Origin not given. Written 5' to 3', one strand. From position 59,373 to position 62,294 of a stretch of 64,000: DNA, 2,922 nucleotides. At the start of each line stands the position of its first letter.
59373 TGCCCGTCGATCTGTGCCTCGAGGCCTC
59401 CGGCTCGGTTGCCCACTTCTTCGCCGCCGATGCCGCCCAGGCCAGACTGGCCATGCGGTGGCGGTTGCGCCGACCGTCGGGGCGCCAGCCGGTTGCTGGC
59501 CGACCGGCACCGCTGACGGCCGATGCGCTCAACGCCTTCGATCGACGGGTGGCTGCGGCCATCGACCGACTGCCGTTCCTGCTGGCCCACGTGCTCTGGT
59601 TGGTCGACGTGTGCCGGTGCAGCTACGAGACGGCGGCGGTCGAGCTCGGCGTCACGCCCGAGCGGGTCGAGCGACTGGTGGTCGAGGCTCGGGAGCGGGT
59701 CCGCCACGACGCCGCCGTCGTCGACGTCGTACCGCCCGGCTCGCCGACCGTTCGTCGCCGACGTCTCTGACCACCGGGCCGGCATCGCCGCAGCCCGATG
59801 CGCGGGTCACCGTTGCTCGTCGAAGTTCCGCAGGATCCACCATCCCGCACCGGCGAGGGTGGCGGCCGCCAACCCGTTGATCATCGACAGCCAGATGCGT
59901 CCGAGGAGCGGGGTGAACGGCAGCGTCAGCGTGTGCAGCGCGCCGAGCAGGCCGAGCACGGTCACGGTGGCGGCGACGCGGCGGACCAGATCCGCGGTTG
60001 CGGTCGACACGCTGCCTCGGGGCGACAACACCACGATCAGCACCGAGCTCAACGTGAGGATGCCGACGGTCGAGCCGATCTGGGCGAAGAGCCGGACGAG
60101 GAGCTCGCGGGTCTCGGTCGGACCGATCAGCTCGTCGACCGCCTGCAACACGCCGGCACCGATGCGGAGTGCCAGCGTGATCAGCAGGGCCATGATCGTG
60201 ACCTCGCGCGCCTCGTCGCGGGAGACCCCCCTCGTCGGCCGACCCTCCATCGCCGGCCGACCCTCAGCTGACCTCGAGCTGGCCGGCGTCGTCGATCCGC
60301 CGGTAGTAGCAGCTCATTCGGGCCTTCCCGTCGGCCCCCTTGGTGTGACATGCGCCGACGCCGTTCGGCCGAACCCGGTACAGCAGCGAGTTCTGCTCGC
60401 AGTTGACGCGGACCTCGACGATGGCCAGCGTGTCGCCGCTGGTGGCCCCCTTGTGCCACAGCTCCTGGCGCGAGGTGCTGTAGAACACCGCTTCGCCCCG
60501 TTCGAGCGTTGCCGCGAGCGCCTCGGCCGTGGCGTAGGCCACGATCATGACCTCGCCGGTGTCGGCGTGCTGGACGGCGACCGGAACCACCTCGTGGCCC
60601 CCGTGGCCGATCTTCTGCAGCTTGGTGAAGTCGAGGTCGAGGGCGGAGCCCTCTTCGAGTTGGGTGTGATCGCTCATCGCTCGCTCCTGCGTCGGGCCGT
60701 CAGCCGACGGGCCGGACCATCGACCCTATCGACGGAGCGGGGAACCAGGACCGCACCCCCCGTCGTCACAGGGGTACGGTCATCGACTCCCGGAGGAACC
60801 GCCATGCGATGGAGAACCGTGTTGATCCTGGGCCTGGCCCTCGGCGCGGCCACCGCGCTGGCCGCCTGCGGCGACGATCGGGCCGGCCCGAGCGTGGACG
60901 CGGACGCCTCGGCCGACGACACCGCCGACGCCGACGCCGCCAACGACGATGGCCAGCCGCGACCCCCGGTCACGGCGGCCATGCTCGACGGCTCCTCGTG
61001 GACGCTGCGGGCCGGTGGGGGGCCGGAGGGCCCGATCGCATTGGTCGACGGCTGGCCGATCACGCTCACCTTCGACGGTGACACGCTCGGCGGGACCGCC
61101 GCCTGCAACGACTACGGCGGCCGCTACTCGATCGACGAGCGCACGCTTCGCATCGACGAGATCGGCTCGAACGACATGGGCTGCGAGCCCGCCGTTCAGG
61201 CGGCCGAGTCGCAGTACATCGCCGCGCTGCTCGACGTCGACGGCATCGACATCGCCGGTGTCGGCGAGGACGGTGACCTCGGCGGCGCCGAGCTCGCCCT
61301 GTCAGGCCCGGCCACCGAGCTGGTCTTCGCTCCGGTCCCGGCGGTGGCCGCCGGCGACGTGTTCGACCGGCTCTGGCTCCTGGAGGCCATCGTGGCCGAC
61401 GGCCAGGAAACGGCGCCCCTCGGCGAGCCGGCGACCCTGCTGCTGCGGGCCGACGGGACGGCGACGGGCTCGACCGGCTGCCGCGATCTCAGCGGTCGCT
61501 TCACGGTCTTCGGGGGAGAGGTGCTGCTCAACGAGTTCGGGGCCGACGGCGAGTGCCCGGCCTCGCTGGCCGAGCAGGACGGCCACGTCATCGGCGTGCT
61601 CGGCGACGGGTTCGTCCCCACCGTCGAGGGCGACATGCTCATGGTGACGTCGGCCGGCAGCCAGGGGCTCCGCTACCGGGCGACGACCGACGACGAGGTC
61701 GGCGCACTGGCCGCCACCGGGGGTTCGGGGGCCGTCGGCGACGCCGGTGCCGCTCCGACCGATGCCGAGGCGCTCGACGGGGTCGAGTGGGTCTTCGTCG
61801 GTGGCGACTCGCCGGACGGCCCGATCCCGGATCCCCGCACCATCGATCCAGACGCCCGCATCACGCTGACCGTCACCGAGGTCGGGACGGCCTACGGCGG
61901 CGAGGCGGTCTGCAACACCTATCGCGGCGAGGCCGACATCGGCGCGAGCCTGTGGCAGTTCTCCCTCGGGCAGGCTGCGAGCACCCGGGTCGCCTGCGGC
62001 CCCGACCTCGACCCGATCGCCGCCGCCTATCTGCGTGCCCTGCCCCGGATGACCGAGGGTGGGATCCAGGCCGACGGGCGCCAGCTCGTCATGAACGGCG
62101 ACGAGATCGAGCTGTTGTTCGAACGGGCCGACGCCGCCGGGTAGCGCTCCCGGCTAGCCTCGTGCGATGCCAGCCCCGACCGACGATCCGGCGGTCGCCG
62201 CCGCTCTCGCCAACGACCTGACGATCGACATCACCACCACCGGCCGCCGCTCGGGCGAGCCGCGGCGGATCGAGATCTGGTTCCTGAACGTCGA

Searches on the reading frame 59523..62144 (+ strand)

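Call 7: search_protein_families(library=pfam, proteins=[window:59523-62144:+], max_evalue=0.01)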
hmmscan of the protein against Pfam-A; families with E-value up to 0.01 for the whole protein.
window:59523-62144:+ (873 aa): 1 family
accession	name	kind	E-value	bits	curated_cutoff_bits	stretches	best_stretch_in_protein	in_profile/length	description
PF03724.22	META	-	4e-33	114.1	24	3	486-579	2-92/109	META domain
